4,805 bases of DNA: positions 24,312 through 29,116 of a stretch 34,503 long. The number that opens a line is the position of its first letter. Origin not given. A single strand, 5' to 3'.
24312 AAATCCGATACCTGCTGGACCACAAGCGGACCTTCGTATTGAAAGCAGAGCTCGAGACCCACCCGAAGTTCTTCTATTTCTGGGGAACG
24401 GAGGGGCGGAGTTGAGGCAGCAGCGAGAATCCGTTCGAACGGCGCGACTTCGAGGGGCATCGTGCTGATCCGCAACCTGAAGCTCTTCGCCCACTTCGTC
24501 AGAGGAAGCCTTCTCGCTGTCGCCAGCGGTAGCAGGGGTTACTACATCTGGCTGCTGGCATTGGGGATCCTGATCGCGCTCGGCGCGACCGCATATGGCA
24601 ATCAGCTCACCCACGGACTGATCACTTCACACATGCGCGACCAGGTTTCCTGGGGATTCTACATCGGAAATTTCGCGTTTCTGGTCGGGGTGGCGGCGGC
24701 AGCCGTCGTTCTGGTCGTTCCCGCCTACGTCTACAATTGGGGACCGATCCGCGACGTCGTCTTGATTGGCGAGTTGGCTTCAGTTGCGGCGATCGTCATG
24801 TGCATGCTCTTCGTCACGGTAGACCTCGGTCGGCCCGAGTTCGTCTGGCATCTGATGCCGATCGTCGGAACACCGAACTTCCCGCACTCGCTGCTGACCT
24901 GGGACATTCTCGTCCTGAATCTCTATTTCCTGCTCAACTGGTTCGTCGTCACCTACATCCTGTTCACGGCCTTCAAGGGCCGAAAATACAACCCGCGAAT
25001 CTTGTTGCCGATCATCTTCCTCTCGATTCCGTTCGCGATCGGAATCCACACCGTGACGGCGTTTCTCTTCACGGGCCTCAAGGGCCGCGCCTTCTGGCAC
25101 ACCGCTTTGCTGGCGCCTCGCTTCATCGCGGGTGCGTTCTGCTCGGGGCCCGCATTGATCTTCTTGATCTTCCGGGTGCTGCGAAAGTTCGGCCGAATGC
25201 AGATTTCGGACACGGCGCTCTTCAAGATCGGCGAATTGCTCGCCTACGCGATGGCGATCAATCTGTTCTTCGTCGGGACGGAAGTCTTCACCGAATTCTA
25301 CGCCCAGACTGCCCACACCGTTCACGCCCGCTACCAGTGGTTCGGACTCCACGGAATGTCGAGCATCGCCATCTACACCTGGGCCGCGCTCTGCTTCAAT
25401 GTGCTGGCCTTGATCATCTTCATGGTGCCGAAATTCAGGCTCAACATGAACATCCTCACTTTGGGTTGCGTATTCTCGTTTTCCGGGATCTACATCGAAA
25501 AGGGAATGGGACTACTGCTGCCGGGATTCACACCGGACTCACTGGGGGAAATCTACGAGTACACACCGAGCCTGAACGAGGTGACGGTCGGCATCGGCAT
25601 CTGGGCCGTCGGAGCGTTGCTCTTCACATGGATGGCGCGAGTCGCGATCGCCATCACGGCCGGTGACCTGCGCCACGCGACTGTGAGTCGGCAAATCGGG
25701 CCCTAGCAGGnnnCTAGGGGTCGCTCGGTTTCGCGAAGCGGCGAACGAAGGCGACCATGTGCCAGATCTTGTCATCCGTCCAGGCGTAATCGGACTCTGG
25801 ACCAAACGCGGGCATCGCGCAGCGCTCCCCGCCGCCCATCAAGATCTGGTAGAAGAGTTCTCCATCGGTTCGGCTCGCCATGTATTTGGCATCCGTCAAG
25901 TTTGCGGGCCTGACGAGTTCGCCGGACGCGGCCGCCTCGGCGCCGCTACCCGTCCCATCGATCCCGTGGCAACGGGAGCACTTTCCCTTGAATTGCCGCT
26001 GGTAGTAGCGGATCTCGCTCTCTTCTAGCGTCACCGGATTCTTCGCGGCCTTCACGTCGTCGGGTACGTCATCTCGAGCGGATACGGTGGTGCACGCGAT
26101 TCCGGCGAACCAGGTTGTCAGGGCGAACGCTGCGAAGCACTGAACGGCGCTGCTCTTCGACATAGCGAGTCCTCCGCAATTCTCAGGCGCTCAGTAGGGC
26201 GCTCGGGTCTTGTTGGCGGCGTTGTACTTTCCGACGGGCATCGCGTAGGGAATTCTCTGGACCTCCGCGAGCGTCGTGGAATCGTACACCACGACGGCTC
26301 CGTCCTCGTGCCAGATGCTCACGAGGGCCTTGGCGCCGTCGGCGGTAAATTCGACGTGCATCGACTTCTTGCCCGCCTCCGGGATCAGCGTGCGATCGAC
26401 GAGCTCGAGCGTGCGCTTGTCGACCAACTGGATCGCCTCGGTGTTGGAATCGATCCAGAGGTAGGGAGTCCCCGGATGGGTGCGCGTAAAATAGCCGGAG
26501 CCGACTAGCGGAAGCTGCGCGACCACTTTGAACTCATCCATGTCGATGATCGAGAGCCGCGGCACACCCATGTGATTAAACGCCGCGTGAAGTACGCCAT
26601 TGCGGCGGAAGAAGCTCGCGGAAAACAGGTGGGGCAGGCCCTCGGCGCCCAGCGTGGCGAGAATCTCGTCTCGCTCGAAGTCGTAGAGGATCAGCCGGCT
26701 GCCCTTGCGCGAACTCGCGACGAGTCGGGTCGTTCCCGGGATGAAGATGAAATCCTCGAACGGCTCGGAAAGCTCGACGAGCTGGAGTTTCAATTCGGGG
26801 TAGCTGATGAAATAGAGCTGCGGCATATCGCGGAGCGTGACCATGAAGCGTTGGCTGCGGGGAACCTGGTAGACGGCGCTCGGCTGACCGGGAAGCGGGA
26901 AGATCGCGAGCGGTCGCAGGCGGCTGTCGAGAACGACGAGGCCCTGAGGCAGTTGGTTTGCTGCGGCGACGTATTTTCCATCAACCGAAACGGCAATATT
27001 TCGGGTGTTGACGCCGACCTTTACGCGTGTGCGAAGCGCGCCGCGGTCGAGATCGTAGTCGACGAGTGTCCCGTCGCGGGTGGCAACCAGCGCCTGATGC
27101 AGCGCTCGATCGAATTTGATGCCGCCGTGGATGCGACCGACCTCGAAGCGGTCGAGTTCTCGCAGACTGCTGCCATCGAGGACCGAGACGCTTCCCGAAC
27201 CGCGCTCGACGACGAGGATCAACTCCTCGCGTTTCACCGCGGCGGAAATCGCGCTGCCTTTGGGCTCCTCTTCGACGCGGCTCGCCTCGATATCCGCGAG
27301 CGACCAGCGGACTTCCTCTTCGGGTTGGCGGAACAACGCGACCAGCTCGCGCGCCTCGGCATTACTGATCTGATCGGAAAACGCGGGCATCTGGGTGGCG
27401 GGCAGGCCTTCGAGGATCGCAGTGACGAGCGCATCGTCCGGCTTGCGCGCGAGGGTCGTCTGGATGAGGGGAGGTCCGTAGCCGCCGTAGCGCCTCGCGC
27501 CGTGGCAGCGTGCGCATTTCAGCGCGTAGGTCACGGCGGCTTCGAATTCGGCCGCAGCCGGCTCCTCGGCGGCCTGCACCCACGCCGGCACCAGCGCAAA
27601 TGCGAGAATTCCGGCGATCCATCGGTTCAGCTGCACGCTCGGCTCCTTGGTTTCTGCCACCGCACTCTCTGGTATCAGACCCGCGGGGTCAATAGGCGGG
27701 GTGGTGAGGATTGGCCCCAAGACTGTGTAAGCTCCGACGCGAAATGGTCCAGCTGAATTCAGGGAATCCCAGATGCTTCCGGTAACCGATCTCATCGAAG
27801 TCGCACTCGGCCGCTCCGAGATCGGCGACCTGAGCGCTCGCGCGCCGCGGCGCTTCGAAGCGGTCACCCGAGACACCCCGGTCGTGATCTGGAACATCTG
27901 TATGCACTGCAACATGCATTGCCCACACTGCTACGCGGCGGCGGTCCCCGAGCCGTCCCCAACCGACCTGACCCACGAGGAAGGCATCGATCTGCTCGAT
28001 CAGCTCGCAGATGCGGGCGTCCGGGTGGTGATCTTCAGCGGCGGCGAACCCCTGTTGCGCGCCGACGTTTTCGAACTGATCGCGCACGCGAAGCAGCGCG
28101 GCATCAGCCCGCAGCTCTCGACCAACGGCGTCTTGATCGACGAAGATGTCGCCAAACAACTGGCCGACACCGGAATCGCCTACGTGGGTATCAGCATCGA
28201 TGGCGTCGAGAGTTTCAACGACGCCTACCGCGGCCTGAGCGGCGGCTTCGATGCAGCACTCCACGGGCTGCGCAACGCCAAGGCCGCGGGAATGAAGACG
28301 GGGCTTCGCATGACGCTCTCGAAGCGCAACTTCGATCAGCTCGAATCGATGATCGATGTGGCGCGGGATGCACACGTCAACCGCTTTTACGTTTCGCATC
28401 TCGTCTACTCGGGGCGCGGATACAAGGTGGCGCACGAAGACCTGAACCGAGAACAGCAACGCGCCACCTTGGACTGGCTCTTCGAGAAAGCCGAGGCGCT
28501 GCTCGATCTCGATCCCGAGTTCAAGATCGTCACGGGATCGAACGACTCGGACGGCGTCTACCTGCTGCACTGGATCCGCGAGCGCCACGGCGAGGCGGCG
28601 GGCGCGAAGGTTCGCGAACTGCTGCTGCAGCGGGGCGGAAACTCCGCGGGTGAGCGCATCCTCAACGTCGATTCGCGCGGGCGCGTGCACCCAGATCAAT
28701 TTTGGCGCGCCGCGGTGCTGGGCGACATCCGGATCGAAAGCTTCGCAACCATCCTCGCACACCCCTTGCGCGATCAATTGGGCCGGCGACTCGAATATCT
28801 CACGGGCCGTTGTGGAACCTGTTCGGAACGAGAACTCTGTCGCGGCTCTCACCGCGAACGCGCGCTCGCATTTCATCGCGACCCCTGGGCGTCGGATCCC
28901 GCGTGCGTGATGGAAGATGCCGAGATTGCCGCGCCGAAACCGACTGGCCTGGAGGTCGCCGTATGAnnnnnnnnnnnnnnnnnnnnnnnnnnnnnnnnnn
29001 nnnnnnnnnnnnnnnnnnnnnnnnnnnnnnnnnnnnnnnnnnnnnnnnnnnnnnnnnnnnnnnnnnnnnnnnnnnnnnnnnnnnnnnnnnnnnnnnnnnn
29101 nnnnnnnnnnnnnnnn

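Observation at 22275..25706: Catalytic-subunit-less NrfCD-type module with two tetraheme cytochromes next to nirS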

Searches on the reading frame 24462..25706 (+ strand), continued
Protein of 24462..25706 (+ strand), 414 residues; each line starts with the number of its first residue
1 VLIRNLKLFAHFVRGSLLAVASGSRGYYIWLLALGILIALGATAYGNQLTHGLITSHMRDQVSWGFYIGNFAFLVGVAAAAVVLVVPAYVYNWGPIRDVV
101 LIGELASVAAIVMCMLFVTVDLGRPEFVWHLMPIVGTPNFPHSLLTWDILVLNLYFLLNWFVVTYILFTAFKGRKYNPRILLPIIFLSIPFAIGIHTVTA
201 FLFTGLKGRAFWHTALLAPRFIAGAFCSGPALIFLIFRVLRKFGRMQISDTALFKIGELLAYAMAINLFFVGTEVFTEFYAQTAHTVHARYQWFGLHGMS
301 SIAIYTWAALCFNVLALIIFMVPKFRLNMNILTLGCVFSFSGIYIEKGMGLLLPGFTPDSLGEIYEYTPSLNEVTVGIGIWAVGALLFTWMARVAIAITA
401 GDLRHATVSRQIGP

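Call 60: search_protein_families(library=pfam, proteins=[L021:84-1517:-, L021:1559-2647:+, L021:6307-7512:+, L021:7577-10531:+, L021:10535-13423:-, L012:695-2275:+, L012:6100-6918:-, L012:6759-8117:-, L012:7763-11194:+, L012:10618-13569:+], max_evalue=0.00001)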
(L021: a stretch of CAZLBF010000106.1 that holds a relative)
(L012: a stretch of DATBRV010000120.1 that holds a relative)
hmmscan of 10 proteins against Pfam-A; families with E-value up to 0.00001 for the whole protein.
L021:84-1517:- (477 aa): 2 families
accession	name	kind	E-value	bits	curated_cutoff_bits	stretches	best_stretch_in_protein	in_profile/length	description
PF00208.27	ELFV_dehydrog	-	5.8e-57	193.6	23.4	1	222-387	1-174/241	Glutamate/Leucine/Phenylalanine/Valine dehydrogenase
PF02812.23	ELFV_dehydrog_N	-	2.3e-50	170.1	25.3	1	77-203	3-128/129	Glu/Leu/Phe/Val dehydrogenase, dimerisation domain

L021:1559-2647:+ (362 aa): 1 family
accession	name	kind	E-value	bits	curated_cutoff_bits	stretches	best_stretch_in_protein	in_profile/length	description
PF02082.26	Rrf2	-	5.4e-26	91.7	30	1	214-341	1-129/132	Iron-dependent Transcriptional regulator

L021:6307-7512:+ (401 aa): 2 families
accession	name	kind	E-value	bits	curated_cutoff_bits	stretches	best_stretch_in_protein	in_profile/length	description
PF04055.27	Radical_SAM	-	9.6e-23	81.6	29.5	1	41-197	2-166/166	Radical SAM superfamily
PF13353.11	Fer4_12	-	6.6e-07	30.1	22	1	43-144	12-115/137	4Fe-4S single cluster domain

L021:7577-10531:+ (984 aa): 4 families
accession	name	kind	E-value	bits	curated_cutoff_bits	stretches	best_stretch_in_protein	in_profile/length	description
PF00441.29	Acyl-CoA_dh_1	-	1.8e-34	119.5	22.4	1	821-970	1-150/150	Acyl-CoA dehydrogenase, C-terminal domain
PF02770.24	Acyl-CoA_dh_M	-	4.3e-23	81.7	33.3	1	709-809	1-97/97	Acyl-CoA dehydrogenase, middle domain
PF02771.21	Acyl-CoA_dh_N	-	1.5e-19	70.9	22.9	1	588-705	2-113/113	Acyl-CoA dehydrogenase, N-terminal domain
PF08028.16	Acyl-CoA_dh_2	-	2.7e-08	34.6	22.7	1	838-951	3-126/134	Acyl-CoA dehydrogenase, C-terminal domain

L021:10535-13423:- (962 aa): 6 families
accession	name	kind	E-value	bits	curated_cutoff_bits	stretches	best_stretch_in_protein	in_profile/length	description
PF01593.30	Amino_oxidase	-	2e-24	87.1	19.8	1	481-952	1-443/443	Flavin containing amine oxidoreductase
PF13450.12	NAD_binding_8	-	1.4e-09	38.6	21.9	1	476-526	1-45/68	NAD(P)-binding Rossmann-like domain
PF00890.30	FAD_binding_2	-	1.5e-09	38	20.4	1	473-505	1-33/414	FAD binding domain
PF12831.13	FAD_oxidored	-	9.7e-09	35.4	27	1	473-510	1-38/416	FAD dependent oxidoreductase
PF01266.30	DAO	-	2.6e-08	34.2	27.9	1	473-509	1-38/353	FAD dependent oxidoreductase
PF01946.23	Thi4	-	1.8e-06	27.8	26.2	1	470-509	16-56/235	Thi4 family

L012:695-2275:+ (526 aa): 2 families
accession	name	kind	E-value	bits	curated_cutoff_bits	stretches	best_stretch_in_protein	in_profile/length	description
PF03264.19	Cytochrom_NNT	-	2.4e-10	40.9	24.1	1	123-210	11-100/174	NapC/NirT cytochrome c family, N-terminal region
PF14522.11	Cytochrome_C7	-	1.4e-08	34.8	24.8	0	434-478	38-67/67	Cytochrome c7 and related cytochrome c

L012:6100-6918:- (272 aa): 2 families
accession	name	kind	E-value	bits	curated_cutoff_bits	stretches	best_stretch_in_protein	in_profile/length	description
PF13435.11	Cytochrome_C554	-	9.6e-20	71.8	20.8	1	87-172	1-84/84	Cytochrome c554 and c-prime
PF14522.11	Cytochrome_C7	-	3.2e-07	30.5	24.8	0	76-171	4-66/67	Cytochrome c7 and related cytochrome c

L012:6759-8117:- (452 aa): 0 families

L012:7763-11194:+ (1143 aa): 0 families

L012:10618-13569:+ (983 aa): 14 families
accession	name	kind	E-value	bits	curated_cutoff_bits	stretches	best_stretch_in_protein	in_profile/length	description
PF07719.23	TPR_2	-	2.6e-13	49.4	27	0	791-823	1-33/34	Tetratricopeptide repeat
PF14559.12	TPR_19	-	5.9e-12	46.2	25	1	905-970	3-68/68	Tetratricopeptide repeat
PF13428.12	TPR_14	-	1.7e-11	44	23.5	0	928-970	2-44/44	Tetratricopeptide repeat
PF13431.12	TPR_17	-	2.2e-11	43.5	24.4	0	814-845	2-33/34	Tetratricopeptide repeat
PF14522.11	Cytochrome_C7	-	7.4e-11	42.1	24.8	0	559-631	13-67/67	Cytochrome c7 and related cytochrome c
PF23914.1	TPR_CcmH_CycH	-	1.5e-09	38.4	42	0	847-961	38-156/158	Cytochrome c-type biogenesis protein H TPR domain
PF13429.12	TPR_15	-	3.2e-09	37.1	26.2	1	831-952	152-273/280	Tetratricopeptide repeat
PF13181.12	TPR_8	-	5.1e-09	36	25.7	0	828-858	4-34/34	Tetratricopeptide repeat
PF13646.12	HEAT_2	-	1.4e-08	35.3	27.7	1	673-758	3-88/88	HEAT repeats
PF13414.12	TPR_11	-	3.7e-08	33.4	26.8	0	833-872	2-41/42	TPR repeat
PF09699.15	Paired_CXXCH_1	-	5.7e-07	29.6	20.6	0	538-567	5-37/41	Doubled CXXCH motif (Paired_CXXCH_1)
PF00515.34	TPR_1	-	2e-06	27.8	27.8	0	792-824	2-34/34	Tetratricopeptide repeat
PF13432.12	TPR_16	-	2.8e-06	28.1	32.7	0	905-961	9-65/65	Tetratricopeptide repeat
PF02985.28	HEAT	-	5.4e-06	26.6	23.5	0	704-725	2-23/31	HEAT repeat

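Call 63: find_encoding_contigs(protein=P0028, flank=8000, max_places=1)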
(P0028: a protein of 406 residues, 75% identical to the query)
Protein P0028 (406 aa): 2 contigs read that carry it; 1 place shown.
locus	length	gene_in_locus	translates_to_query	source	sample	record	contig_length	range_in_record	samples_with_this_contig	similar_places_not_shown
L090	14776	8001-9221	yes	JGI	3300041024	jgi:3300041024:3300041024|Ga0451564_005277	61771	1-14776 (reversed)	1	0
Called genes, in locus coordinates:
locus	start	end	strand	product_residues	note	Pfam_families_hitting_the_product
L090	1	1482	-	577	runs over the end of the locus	PF00115:COX1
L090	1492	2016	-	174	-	PF00116:COX2 (weak)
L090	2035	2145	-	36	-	-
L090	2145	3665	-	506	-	-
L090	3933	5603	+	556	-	PF13442:Cytochrome_CBB3, PF02239:Cytochrom_D1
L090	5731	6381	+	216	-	PF22113:Mtrc-MtrF_II-IV_dom (faint), PF09699:Paired_CXXCH_1 (faint), PF14522:Cytochrome_C7 (faint), PF13435:Cytochrome_C554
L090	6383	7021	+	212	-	PF14522:Cytochrome_C7 (faint)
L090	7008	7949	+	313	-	PF12838:Fer4_7, PF13247:Fer4_11, PF13187:Fer4_9 (weak), PF00037:Fer4, PF12797:Fer4_2 (weak), PF12837:Fer4_6 (weak), PF13237:Fer4_10, PF13247:Fer4_11, +6 more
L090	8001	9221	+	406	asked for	PF03916:NrfD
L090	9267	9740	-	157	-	PF13442:Cytochrome_CBB3, PF00034:Cytochrom_C (weak)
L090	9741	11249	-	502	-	PF13442:Cytochrome_CBB3, PF02239:Cytochrom_D1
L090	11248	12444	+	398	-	PF13353:Fer4_12 (weak), PF04055:Radical_SAM, PF13186:SPASM (faint)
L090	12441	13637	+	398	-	PF02239:Cytochrom_D1, PF10282:Lactonase (faint), PF25174:Beta-prop_THOC3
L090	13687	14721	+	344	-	PF22451:NirdL-like_HTH, PF17805:AsnC_trans_reg2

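Call 79: predict_structure(alignment_id=A3)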
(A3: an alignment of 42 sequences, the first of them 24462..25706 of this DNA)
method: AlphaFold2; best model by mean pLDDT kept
length: 414 residues; sequences in the alignment: 42
mean_pLDDT: 77.6   pTM: 0.80
mean pLDDT of the five models: 77.6, 75.3, 75.3, 73.0, 68.1
residues with pLDDT >= 90: 101; 70-90: 196; 50-70: 76; < 50: 41
segments of 3 or more residues with pLDDT < 50: 54-63, 129-140, 206-211, 354-360, 409-414
pLDDT, mean of each block of 10 residues (from residue 1): 81 90 91 97 86 47 63 78 72 70 86 83 56 44 64 86 89 84 85 73 53 63 86 88 76 91 93 81 69 74 85 97 96 97 83 49 61 89 94 87 63 39
secondary structure, 60 per line:
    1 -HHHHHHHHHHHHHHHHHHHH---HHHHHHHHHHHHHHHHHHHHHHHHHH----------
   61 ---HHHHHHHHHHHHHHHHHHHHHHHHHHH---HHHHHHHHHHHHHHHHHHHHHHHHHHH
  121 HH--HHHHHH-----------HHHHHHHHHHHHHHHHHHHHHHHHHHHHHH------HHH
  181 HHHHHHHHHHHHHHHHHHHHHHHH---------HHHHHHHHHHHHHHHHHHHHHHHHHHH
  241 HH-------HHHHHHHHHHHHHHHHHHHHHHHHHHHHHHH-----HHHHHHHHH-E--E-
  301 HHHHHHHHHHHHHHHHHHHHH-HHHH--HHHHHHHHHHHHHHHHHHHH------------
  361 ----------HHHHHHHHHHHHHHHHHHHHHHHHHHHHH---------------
elements in order: H2-21 H25-50 H64-90 H94-122 H125-130 H142-171 H178-204 H214-242 H250-280 H286-294 H301-321 H323-326 H329-348 H371-399

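Call 81: fold_search(model_id=the predicted structure, library=pdb)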
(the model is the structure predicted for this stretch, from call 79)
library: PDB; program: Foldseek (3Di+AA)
matches with E <= 10: 516; with E <= 0.001: 8
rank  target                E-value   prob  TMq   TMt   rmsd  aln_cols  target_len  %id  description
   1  8k9e_C                2.4e-11  1.00  0.75  0.70   5.4       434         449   18  Cryo-EM structure of the photosynthetic alternative complex III from Chloroflexus aurantiacus at 3.3 angstrom (released 2024-03-06)
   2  6btm_C                8.0e-11  1.00  0.79  0.72   5.2       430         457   18  Structure of Alternative Complex III from Flavobacterium johnsoniae (Wild Type) (released 2018-05-09)
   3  6lod_C                1.2e-10  1.00  0.79  0.72   5.0       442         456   17  Cryo-EM structure of the air-oxidized photosynthetic alternative complex III from Roseiflexus castenholzii (released 2020-11-04)
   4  6f0k_C                7.4e-09  1.00  0.78  0.73   4.7       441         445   18  Alternative complex III (released 2018-05-09)
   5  9ilt_F                1.5e-06  1.00  0.59  0.62   6.8       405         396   15  Crystal structure of alternative complex III from Chloroflexus aurantiacus (released 2025-03-19)
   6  8k9e_F                5.8e-06  1.00  0.58  0.60   6.5       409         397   13  Cryo-EM structure of the photosynthetic alternative complex III from Chloroflexus aurantiacus at 3.3 angstrom (released 2024-03-06)
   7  6btm_F                4.4e-05  1.00  0.62  0.64   6.5       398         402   16  Structure of Alternative Complex III from Flavobacterium johnsoniae (Wild Type) (released 2018-05-09)
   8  6lod_F                9.8e-05  1.00  0.58  0.61   7.3       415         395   14  Cryo-EM structure of the air-oxidized photosynthetic alternative complex III from Roseiflexus castenholzii (released 2020-11-04)
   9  8b4o_A                3.2e-03  1.00  0.41  0.39  10.3       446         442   11  Cryo-EM structure of cytochrome bd oxidase from C. glutamicum (released 2022-12-28)
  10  9r2g_A                4.0e-03  1.00  0.43  0.46   9.0       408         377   11  Cytochrome bd II oxidase qOR-2 type from Mycobacterium smegmatis (released 2026-03-04)
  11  5doq_A                4.4e-03  1.00  0.48  0.46   9.6       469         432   12  The structure of bd oxidase from Geobacillus thermodenitrificans (released 2016-05-04)
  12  9fka_A                7.4e-03  1.00  0.43  0.40   9.8       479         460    8  Cryo-EM structure of the reduced cytochrome bd oxidase from M. tuberculosis (released 2025-02-12)
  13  7oy2_C                9.1e-03  1.00  0.50  0.46  10.3       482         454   10  High resolution structure of cytochrome bd-II oxidase from E. coli (released 2021-12-15)
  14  7d5i_A                9.8e-03  1.00  0.46  0.44   8.7       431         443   11  Structure of Mycobacterium smegmatis bd complex in the apo-form. (released 2021-06-23)
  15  7nkz_A                1.3e-02  1.00  0.47  0.43   9.6       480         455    8  Cryo-EM structure of the cytochrome bd oxidase from M. tuberculosis at 2.5 A resolution (released 2021-09-22)
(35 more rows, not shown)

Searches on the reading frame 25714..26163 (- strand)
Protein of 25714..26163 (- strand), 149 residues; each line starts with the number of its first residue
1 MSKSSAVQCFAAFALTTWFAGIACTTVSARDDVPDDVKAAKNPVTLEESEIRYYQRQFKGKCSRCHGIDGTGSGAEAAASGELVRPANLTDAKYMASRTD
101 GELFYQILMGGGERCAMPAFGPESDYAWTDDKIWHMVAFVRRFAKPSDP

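Call 5: search_protein_families(library=pfam, proteins=[window:25714-26163:-], max_evalue=0.01)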
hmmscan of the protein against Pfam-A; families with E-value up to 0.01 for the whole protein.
window:25714-26163:- (149 aa): 2 families
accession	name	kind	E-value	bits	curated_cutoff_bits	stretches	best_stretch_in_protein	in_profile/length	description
PF13442.11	Cytochrome_CBB3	-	8.4e-08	32.9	27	1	55-140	7-68/68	Cytochrome C oxidase, cbb3-type, subunit III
PF00034.26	Cytochrom_C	-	5.9e-06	27.9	21.3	1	56-141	6-87/90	Cytochrome c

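Call 9: search_protein_families(library=ncbifam, proteins=[window:25714-26163:-], max_evalue=0.001)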
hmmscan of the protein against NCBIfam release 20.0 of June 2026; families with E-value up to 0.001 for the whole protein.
window:25714-26163:- (149 aa): 4 families
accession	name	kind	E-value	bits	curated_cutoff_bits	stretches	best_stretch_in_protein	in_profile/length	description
NF033864.1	cytochrome579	equivalog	3.3e-09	36.7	280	1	37-143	35-139/179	cytochrome 579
NF011054.0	PRK14486.1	equivalog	1.2e-07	31.5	447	1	38-142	202-289/294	putative bifunctional cbb3-type cytochrome c oxidase subunit II/cytochrome c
TIGR03872.1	cytochrome_MoxG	equivalog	0.00013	22.1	147.8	1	37-144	30-122/133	cytochrome c(L), periplasmic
TIGR04494.1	c550_PedF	equivalog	0.00034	20.5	122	1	33-75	33-75/133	cytochrome c-550 PedF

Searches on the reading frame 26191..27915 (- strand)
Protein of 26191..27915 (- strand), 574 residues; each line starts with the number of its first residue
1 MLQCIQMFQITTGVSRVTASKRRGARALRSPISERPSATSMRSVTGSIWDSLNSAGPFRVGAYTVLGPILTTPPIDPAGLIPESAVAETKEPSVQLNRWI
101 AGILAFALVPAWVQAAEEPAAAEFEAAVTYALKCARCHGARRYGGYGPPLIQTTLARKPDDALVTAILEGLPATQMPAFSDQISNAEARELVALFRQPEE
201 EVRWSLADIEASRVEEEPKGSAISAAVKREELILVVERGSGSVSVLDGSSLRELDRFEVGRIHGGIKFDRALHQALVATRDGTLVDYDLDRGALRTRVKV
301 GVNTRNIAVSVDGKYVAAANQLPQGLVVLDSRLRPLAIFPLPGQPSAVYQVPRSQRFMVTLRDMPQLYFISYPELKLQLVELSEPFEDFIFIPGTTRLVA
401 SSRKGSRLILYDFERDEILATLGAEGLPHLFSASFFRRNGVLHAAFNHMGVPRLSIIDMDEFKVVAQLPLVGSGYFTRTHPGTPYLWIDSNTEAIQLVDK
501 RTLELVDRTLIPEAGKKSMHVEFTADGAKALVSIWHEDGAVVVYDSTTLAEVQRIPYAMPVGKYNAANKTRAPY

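Call 5: search_protein_families(library=pfam, proteins=[window:26191-27915:-], max_evalue=0.01)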
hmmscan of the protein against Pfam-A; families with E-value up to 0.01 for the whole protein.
window:26191-27915:- (574 aa): 4 families
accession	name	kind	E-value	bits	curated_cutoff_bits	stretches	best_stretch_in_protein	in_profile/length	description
PF02239.22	Cytochrom_D1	-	6.2e-56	190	25.5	1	230-569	4-368/368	Cytochrome D1 heme domain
PF13442.11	Cytochrome_CBB3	-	3.1e-09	37.5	27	1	127-193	7-66/68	Cytochrome C oxidase, cbb3-type, subunit III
PF25174.1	Beta-prop_THOC3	-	3.9e-05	23.2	305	0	221-321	131-233/272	THOC3 beta-propeller domain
PF23414.1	Beta-prop_EML_2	-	0.0024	17.7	90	0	272-327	10-65/266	Echinoderm microtubule-associated protein second beta-propeller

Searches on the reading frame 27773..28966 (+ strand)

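Call 7: search_protein_families(library=pfam, proteins=[window:27773-28966:+], max_evalue=0.0001)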
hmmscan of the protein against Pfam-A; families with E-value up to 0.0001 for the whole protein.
window:27773-28966:+ (397 aa): 2 families
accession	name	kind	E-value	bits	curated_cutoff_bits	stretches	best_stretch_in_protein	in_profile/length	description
PF04055.27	Radical_SAM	-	2.7e-27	96.4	29.5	1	42-195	3-164/166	Radical SAM superfamily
PF13353.11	Fer4_12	-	4.9e-09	37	22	1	44-144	13-115/137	4Fe-4S single cluster domain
